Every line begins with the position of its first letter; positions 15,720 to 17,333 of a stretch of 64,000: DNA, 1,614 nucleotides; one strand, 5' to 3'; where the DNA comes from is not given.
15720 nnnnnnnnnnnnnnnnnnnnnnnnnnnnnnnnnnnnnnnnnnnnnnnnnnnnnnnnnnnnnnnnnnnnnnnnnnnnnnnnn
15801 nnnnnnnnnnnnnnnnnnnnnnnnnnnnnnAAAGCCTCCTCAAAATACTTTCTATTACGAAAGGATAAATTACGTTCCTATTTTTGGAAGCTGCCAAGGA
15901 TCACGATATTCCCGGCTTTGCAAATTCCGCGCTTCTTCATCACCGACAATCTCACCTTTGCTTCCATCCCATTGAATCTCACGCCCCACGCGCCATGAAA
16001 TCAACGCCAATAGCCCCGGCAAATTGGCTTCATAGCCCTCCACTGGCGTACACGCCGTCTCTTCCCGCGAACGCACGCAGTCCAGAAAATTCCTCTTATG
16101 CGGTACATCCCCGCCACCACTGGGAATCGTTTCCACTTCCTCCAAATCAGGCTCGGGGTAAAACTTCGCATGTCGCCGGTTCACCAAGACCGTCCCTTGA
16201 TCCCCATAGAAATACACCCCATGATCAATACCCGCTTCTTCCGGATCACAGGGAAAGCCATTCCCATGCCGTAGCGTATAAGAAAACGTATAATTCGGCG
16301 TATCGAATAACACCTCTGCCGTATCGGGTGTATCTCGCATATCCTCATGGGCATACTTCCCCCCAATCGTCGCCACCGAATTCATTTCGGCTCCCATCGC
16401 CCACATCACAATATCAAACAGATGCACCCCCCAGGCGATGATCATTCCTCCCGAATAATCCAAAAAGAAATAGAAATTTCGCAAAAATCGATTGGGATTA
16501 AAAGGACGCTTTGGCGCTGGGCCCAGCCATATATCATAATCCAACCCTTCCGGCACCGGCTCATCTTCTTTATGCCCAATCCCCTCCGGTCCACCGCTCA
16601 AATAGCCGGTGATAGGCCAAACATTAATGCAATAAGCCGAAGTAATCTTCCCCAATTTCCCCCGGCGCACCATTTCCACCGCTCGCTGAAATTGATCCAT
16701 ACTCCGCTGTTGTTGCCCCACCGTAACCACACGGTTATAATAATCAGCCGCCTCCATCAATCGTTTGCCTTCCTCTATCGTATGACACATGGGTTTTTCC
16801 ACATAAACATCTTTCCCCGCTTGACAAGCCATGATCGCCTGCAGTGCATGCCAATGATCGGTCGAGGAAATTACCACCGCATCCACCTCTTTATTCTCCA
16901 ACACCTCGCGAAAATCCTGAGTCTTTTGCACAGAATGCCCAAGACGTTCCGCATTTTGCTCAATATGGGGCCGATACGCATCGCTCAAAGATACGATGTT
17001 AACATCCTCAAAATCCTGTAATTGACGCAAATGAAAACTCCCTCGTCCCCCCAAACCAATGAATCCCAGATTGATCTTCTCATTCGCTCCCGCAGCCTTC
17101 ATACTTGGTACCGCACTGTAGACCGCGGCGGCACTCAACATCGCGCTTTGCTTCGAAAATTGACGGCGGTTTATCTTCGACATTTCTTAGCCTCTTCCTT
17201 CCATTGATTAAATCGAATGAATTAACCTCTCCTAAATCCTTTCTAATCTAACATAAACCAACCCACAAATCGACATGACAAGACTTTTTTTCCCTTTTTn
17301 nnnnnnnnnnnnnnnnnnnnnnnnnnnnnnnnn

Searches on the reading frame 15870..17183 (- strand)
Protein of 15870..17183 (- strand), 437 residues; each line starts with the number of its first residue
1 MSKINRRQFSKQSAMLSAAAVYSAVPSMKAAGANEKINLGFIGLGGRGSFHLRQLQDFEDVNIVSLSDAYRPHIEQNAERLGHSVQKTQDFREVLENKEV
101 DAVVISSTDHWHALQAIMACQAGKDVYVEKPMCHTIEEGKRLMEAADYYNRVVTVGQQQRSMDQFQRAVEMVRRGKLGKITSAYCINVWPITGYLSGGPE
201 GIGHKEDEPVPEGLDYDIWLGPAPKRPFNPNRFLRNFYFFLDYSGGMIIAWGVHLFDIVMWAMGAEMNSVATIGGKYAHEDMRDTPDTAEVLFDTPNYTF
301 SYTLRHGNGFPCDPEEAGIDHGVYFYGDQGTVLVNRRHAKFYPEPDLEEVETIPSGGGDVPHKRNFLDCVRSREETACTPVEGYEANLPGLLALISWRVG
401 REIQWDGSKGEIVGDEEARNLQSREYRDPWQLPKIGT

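Call 60: search_protein_families(library=pfam, proteins=[window:15870-17183:-], max_evalue=0.001)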
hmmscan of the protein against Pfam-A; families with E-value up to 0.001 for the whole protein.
window:15870-17183:- (437 aa): 4 families
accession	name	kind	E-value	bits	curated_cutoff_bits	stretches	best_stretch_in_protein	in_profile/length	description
PF01408.29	GFO_IDH_MocA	-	7e-22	78.8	24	1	37-156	1-119/120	Oxidoreductase family, NAD-binding Rossmann fold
PF19051.5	GFO_IDH_MocA_C2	-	9.3e-22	78.2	23.3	1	204-431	42-253/254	Oxidoreductase family, C-terminal alpha/beta domain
PF22725.1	GFO_IDH_MocA_C3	-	1.4e-09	38.5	27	1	240-331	38-122/124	GFO/IDH/MocA C-terminal domain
PF02894.22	GFO_IDH_MocA_C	-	2.4e-05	24.7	22.9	1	244-333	39-128/218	Oxidoreductase family, C-terminal alpha/beta domain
